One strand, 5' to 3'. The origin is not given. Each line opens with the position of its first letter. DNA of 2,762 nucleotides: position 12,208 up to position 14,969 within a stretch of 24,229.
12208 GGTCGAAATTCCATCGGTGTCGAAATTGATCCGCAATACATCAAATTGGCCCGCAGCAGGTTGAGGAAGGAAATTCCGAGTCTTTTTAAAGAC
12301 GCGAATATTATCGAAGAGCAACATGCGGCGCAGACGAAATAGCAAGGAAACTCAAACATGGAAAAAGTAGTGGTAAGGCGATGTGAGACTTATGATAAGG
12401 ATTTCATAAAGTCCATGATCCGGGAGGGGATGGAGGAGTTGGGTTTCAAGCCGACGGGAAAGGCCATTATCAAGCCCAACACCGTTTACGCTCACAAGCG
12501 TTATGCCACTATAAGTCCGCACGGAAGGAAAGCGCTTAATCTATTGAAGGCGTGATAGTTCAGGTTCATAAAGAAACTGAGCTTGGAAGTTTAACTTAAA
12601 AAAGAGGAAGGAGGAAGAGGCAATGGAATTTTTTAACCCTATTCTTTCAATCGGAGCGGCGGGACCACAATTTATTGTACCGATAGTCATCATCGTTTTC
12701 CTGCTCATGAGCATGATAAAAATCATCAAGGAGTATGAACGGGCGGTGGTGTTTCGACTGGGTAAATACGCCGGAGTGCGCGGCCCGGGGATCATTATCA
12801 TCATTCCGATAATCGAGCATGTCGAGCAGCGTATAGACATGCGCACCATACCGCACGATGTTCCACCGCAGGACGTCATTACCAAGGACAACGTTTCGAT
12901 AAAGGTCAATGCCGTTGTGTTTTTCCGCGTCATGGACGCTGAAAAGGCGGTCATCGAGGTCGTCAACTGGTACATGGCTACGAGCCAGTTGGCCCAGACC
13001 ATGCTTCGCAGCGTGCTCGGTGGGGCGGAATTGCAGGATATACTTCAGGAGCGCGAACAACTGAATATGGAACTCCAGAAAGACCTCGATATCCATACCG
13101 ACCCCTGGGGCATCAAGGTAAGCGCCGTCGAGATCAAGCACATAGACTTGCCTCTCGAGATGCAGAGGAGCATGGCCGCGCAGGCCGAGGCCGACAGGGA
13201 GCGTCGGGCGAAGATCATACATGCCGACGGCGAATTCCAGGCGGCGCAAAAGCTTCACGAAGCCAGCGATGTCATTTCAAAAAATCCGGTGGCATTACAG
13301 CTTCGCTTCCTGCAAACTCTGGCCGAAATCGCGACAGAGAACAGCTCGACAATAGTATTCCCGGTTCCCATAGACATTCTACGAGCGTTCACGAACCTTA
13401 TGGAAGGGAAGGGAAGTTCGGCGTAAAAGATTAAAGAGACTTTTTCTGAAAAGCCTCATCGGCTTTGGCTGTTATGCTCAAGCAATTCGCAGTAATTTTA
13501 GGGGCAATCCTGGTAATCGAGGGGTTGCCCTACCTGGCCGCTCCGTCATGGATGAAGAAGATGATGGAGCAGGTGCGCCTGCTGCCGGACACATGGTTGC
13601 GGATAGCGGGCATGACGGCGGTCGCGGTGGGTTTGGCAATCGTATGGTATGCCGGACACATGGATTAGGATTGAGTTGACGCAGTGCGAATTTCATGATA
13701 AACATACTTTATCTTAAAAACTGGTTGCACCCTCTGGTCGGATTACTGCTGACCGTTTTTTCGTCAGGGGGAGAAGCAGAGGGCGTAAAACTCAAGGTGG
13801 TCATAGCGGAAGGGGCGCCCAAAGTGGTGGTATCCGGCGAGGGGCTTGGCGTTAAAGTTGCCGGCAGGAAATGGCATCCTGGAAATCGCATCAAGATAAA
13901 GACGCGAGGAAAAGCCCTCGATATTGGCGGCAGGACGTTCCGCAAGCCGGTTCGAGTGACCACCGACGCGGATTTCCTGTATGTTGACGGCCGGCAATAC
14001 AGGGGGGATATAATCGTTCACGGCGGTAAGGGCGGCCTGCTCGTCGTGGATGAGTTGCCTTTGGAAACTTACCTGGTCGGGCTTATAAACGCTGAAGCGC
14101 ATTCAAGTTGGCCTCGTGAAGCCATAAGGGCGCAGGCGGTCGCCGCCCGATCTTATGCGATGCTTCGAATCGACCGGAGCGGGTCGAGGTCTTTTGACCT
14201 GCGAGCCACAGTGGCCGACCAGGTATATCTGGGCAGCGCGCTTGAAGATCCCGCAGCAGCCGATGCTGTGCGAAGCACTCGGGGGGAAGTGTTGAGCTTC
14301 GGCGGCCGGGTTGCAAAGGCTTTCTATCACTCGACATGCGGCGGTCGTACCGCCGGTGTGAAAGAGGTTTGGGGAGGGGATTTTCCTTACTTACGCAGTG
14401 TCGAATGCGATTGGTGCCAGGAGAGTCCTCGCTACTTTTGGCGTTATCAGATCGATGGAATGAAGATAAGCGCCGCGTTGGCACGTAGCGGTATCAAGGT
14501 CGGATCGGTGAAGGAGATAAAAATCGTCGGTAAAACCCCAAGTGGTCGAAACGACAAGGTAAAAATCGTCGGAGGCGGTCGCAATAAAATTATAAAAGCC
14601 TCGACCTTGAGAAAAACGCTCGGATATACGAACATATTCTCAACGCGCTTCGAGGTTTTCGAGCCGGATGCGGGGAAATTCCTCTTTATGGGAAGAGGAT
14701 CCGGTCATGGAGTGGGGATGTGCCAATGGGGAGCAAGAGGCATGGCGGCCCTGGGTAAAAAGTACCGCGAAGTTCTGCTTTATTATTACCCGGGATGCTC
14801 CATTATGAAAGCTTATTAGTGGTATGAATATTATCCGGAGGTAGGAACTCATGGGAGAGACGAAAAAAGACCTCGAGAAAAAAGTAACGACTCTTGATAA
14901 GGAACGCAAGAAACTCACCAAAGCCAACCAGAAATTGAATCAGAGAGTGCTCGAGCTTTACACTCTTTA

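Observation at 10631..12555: Low-GC restriction-modification-like cassette inserted inside the nfeD-stomatin operon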

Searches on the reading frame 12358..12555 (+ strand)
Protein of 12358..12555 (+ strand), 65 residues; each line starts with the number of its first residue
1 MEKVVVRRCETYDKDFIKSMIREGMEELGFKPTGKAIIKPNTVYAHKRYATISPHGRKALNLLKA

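Call 3: search_protein_families(library=pfam, proteins=[window:12358-12555:+], max_evalue=0.01)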
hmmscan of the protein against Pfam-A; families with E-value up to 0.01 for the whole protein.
window:12358-12555:+ (65 aa): 0 families

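Call 4: search_protein_families(library=ncbifam, proteins=[window:12358-12555:+], max_evalue=0.01)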
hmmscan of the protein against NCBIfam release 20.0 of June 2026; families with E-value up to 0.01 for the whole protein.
window:12358-12555:+ (65 aa): 0 families

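Call 9: search_protein_families(library=padloc, proteins=[window:12358-12555:+], max_evalue=1)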
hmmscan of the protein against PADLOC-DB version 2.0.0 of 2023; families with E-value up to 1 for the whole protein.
window:12358-12555:+ (65 aa): 1 family
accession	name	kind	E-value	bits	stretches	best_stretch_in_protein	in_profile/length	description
PDLC03349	MTase_II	-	0.011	12.8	1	7-54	26-73/374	Type II methyltransferase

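Call 42: search_protein_families(library=pfam, proteins=[window:12358-12555:+], max_evalue=10)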
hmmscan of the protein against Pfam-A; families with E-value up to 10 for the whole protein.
window:12358-12555:+ (65 aa): 1 family
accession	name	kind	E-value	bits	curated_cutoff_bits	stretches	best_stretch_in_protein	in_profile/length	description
PF09162.16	Tap-RNA_bind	-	0.1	13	24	1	3-35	3-34/80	Tap, RNA-binding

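Call 45: find_homologous_proteins(query=window:12358-12555:+, max_evalue=0.01)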
Query window:12358-12555:+ (65 aa): 2 proteins with E <= 0.01 among 2 candidates.
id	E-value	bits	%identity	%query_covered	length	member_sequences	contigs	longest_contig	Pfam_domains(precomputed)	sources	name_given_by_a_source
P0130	6.1e-36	138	100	100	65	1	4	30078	-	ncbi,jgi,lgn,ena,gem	-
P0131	1.7e-17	80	54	100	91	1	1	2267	-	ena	-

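Call 47: find_encoding_contigs(protein=P0131, flank=5000, max_places=3)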
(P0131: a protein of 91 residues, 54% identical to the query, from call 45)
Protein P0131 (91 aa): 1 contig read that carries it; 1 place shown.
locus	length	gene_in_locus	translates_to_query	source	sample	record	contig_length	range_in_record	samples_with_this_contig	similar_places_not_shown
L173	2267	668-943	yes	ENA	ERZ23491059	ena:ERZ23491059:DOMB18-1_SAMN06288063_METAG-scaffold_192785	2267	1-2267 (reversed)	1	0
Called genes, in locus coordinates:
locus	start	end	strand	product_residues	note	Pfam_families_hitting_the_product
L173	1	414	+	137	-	?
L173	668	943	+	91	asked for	-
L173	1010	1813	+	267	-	PF01145:Band_7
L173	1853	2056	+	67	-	PF09838:DUF2065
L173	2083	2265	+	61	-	?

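Call 53: search_protein_families(library=pfam, proteins=[L174:613-1098:+, L173:1-414:+], max_evalue=1)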
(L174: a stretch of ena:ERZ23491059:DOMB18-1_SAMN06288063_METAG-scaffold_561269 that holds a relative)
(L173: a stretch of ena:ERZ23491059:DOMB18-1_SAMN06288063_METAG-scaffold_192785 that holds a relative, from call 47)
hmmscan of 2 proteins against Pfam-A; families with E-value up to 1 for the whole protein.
L174:613-1098:+ (162 aa): 1 family
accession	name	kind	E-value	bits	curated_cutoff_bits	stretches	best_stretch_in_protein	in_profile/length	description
PF01555.25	N6_N4_Mtase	-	9.2e-05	22.9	26.7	1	72-130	159-211/221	DNA methylase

L173:1-414:+ (137 aa): 2 families
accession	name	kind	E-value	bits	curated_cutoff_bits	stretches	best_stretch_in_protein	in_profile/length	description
PF09194.16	Endonuc-BsobI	-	3.4e-05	23.8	25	1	41-98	219-280/313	Restriction endonuclease BsobI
PF09571.16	RE_XcyI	-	0.0003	20.6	25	1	29-79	195-249/305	XcyI restriction endonuclease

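Call 63: search_protein_representatives(protein=window:12358-12555:+)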
Query: 65 residues. Proteins with E-value up to 0.001 (for the whole library): 113; up to 1e-10: 4; up to 1e-30: 1. The best 113 are listed.
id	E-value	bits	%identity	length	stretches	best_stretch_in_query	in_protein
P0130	2.0e-36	138.0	100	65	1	1-65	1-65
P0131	5.4e-18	80.1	90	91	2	1-37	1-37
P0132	2.9e-17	77.8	71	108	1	1-51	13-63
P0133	8.2e-11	57.5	61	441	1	2-52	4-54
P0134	1.7e-09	53.3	51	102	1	2-55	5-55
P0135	7.6e-09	51.3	49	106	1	3-51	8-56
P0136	8.5e-09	51.2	51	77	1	2-48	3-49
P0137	8.8e-09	51.1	50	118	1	3-48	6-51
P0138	2.9e-08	49.5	47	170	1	2-50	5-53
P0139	4.1e-08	49.0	50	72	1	2-49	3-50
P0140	5.5e-08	48.6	47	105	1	3-47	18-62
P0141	6.2e-08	48.5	48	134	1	3-50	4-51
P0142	6.6e-08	48.4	52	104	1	2-49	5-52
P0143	7.6e-08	48.2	50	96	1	2-51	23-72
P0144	9.7e-08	47.9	45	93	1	3-49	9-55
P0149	2.1e-07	46.8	55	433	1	3-51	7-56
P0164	1.6e-06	44.1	51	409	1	2-46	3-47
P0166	1.7e-06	44.0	46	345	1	3-50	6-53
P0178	5.2e-06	42.4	46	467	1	2-47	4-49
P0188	1.3e-05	41.2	40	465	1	2-49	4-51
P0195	1.8e-05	40.7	47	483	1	3-54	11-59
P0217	1.3e-04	38.1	43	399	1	3-49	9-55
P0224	2.3e-04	37.3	43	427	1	2-55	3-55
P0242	9.8e-04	35.3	41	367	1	4-49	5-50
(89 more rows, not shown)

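Call 64: search_protein_families(library=pfam, proteins=[P0133, P0149, P0164, P0166, P0178, P0188, P0195, P0217, P0224, P0242], max_evalue=0.001)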
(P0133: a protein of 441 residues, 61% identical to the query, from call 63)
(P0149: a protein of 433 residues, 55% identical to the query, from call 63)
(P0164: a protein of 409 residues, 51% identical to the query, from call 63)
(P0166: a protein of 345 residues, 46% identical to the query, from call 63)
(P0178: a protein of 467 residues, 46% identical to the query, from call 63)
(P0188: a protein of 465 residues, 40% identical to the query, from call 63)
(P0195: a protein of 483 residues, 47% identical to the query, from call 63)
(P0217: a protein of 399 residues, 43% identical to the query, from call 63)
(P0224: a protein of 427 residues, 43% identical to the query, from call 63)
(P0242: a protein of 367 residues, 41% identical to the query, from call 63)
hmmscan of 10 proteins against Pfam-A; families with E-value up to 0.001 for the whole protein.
P0133 (441 aa): 1 family
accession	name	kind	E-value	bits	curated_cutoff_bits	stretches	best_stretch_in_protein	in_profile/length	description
PF04015.17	DUF362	-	4.3e-34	118.8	24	1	40-236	3-199/200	Domain of unknown function (DUF362)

P0149 (433 aa): 1 family
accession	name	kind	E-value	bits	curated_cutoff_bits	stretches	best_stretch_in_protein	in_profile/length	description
PF04015.17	DUF362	-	1.2e-32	114.1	24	1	41-239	1-200/200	Domain of unknown function (DUF362)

P0164 (409 aa): 1 family
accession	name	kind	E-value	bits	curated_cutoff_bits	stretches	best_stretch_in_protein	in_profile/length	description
PF04015.17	DUF362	-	7.4e-34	118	24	1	37-242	1-200/200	Domain of unknown function (DUF362)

P0166 (345 aa): 1 family
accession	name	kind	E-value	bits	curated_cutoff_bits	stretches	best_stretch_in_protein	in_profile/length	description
PF04015.17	DUF362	-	9.6e-40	137.2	24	1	39-235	1-199/200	Domain of unknown function (DUF362)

P0178 (467 aa): 1 family
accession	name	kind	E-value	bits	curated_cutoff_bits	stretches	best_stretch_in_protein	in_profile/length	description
PF04015.17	DUF362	-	4.2e-29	102.5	24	1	38-244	1-200/200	Domain of unknown function (DUF362)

P0188 (465 aa): 1 family
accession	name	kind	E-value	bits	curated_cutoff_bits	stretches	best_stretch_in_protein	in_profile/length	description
PF04015.17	DUF362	-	7.5e-30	104.9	24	1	38-244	1-199/200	Domain of unknown function (DUF362)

P0195 (483 aa): 1 family
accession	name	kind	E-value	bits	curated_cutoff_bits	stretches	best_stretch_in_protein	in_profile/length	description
PF04015.17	DUF362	-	2.5e-40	139.1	24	1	44-244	1-200/200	Domain of unknown function (DUF362)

P0217 (399 aa): 1 family
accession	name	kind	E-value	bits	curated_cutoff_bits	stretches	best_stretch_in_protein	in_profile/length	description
PF04015.17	DUF362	-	8.3e-37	127.6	24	1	43-242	2-200/200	Domain of unknown function (DUF362)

P0224 (427 aa): 1 family
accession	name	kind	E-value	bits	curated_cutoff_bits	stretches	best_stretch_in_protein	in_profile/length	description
PF04015.17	DUF362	-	4.7e-35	121.9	24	1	37-229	1-199/200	Domain of unknown function (DUF362)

P0242 (367 aa): 1 family
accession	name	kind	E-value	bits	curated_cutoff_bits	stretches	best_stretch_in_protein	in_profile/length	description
PF04015.17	DUF362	-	2.1e-38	132.9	24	1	37-236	1-199/200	Domain of unknown function (DUF362)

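Call 65: find_encoding_contigs(protein=P0133, flank=5000, max_places=3)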
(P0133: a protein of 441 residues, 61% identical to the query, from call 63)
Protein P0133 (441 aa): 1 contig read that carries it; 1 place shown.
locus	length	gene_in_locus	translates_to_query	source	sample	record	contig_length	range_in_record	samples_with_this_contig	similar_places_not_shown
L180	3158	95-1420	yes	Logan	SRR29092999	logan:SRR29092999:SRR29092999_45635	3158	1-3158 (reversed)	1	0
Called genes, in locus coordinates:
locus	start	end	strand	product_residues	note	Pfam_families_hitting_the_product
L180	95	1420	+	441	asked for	PF04015:DUF362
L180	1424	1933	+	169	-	PF00027:cNMP_binding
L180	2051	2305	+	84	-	-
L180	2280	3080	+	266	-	PF00672:HAMP, PF00211:Guanylate_cyc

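Call 66: find_encoding_contigs(protein=P0132, flank=5000, max_places=3)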
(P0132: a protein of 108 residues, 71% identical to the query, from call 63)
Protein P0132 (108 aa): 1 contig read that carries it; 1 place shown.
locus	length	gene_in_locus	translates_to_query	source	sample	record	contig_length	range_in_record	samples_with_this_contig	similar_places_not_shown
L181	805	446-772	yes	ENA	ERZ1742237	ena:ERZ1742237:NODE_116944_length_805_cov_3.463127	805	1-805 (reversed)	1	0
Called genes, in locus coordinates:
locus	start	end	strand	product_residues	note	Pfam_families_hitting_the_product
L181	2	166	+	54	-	?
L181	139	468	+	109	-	PF01909:NTP_transf_2, PF18765:Polbeta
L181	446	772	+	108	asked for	PF04015:DUF362 (weak)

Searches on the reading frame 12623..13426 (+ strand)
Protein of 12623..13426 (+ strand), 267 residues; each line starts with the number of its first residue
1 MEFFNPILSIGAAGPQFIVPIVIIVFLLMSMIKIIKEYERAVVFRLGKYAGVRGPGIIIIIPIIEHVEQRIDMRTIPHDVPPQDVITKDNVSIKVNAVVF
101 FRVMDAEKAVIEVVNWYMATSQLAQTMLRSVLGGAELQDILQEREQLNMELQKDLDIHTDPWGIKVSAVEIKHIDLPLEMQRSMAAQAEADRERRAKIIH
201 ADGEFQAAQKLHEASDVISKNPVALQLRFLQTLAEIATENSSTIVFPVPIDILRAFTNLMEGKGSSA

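Call 3: search_protein_families(library=pfam, proteins=[window:12623-13426:+], max_evalue=0.01)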
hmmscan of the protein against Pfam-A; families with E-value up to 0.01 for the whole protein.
window:12623-13426:+ (267 aa): 1 family
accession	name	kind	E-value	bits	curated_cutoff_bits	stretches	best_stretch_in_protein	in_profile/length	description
PF01145.31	Band_7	-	1e-36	127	23.6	1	33-204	1-175/176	SPFH domain / Band 7 family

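Call 4: search_protein_families(library=ncbifam, proteins=[window:12623-13426:+], max_evalue=0.01)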
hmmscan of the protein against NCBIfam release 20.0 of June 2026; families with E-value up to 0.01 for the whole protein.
window:12623-13426:+ (267 aa): 5 families
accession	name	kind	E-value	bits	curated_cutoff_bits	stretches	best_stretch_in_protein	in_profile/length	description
TIGR01933.1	hflK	equivalog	1e-20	74.3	159.4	1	32-200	1-170/261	FtsH protease activity modulator HflK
TIGR01932.1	hflC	equivalog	3.4e-14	52.4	134.4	1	17-153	6-155/318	protease modulator HflC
NF008181.0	PRK10930.1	equivalog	1.5e-11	43.8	660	1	19-200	84-266/419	FtsH protease activity modulator HflK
NF008259.0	PRK11029.1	equivalog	7.7e-08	31.7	427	2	18-155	6-155/334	protease modulator HflC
NF058507.1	FlotScfldFlot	equivalog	0.0014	17.8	700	1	52-203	54-212/477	flotillin lipid rafts scaffold protein FloT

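Call 22: find_related_loci(query=window:12623-13426:+, collection=genome_contigs, flank=6000)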
Query window:12623-13426:+ (267 aa) in genome_contigs; peptide patterns used: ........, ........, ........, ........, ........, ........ (x = any residue, [..] = any of these).
599 stretches matched a pattern (row limit reached: there are more); 549 encode a relative of the query (tblastn E <= 1e-3); the best 80 are kept; 80 distinct loci.
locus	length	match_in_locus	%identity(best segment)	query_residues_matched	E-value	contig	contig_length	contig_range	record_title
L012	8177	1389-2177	82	1-265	3e-137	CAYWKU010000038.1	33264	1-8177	MAG TPA_asm: uncultured bacterium isolate SRP141376_co1_276 genome assembly, contig: NODE_3076_length_33264_cov_11.50239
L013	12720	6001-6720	65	16-256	2e-104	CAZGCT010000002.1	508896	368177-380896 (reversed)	MAG TPA_asm: uncultured Hyphomicrobiales bacterium isolate binchicken_co40_53 genome assembly, contig: NODE_10_length_50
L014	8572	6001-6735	63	15-256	5e-103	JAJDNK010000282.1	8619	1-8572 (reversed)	MAG: bacterium BMS3Abin03 isolate ALJrbin.30 k141_2692529, whole genome shotgun sequence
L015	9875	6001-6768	60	11-263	3e-102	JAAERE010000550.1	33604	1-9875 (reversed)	MAG: bacterium isolate Gpa_37 GpaG_CONTIG5423451, whole genome shotgun sequence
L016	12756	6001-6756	63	14-267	5e-102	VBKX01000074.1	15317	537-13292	MAG: Deltaproteobacteria bacterium isolate DP_20 14_0903_13_30cm_scaffold_565021, whole genome shotgun sequence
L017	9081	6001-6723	62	15-256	6e-102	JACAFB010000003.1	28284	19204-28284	MAG: Ignavibacteriaceae bacterium isolate L.E.IG.5 k119_349910, whole genome shotgun sequence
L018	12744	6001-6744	61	19-263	9e-102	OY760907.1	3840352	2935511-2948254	MAG: uncultured candidate division Zixibacteria bacterium isolate 2d357583-1faf-4436-89ad-6f0e4817d39a genome assembly,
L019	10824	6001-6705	63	21-256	9e-102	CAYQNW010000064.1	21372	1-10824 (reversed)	MAG TPA_asm: uncultured Ignavibacterium sp. isolate SRP185410_co2_299 genome assembly, contig: NODE_2881_length_21372_co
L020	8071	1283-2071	59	14-267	2e-101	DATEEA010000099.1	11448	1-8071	MAG TPA_asm: Candidatus Polarisedimenticolia bacterium isolate SMAG_U8721 k141_610763, whole genome shotgun sequence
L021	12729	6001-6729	60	15-258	6e-101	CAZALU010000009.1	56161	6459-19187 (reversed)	MAG TPA_asm: uncultured Verrucomicrobiota bacterium isolate SRP192927_co2_851 genome assembly, contig: NODE_520_length_5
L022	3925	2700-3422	63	14-256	5e-102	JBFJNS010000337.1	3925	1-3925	MAG: Candidatus Binatia bacterium isolate Mix_sand17.2022.03.Z.66 k141_551190_length_3925_cov_8.0000, whole genome shotg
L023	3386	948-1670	63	14-256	7e-103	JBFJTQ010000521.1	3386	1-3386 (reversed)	MAG: Candidatus Binatia bacterium isolate Mix_sand19.2022.05.D.23 k141_1276913_length_3386_cov_6.0000, whole genome shot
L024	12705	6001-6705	65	21-256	4e-101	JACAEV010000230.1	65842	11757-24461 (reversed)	MAG: Syntrophaceae bacterium isolate L.E.D.11_1 k119_1573084, whole genome shotgun sequence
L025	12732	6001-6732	62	17-258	9e-101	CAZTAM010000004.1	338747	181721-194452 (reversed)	MAG TPA_asm: uncultured Nitrospiraceae bacterium isolate SRP323723_co1_34 genome assembly, contig: NODE_10_length_338747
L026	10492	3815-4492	67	30-256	9e-101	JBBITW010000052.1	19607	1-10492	MAG: Deltaproteobacteria bacterium isolate RSS170216_bin_405 NODE_3077_length_19607_cov_5.438574, whole genome shotgun s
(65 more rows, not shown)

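Call 53: search_protein_families(library=pfam, proteins=[L174:613-1098:+], max_evalue=1)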
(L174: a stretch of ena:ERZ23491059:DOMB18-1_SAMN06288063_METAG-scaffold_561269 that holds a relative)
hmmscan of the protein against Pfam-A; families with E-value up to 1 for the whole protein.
L174:613-1098:+ (162 aa): 1 family
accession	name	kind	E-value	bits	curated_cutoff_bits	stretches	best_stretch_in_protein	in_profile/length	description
PF01555.25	N6_N4_Mtase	-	9.2e-05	22.9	26.7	1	72-130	159-211/221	DNA methylase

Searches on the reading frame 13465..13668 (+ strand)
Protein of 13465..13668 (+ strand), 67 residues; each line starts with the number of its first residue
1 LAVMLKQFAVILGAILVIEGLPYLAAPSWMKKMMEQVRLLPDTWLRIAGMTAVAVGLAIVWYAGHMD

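Call 3: search_protein_families(library=pfam, proteins=[window:13465-13668:+], max_evalue=0.01)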
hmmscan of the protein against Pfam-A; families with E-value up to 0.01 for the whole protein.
window:13465-13668:+ (67 aa): 2 families
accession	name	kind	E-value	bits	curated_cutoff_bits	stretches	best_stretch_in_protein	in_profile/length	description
PF09838.14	DUF2065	-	8.5e-18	64.6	24.3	1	10-62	3-55/56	Uncharacterized protein conserved in bacteria (DUF2065)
PF13564.11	DoxX_2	-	0.00026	21.5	26.3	1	9-60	3-53/103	DoxX-like family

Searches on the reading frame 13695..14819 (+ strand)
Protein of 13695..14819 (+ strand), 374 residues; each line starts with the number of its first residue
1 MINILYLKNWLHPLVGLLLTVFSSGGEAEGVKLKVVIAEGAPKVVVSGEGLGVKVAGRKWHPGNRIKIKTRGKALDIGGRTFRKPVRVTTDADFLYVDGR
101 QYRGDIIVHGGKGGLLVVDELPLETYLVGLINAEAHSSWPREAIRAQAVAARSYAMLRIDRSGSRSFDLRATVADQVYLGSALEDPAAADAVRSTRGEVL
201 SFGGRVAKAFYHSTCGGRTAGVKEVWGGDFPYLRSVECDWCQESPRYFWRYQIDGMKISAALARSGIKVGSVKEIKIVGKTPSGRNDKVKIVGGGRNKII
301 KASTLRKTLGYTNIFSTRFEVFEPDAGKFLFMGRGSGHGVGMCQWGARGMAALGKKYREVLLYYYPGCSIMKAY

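Call 3: search_protein_families(library=pfam, proteins=[window:13695-14819:+], max_evalue=0.01)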
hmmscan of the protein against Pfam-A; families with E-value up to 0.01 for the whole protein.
window:13695-14819:+ (374 aa): 1 family
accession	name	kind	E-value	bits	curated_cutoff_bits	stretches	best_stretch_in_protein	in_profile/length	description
PF08486.15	SpoIID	-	9.1e-23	81.2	23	1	113-201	3-96/97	Stage II sporulation protein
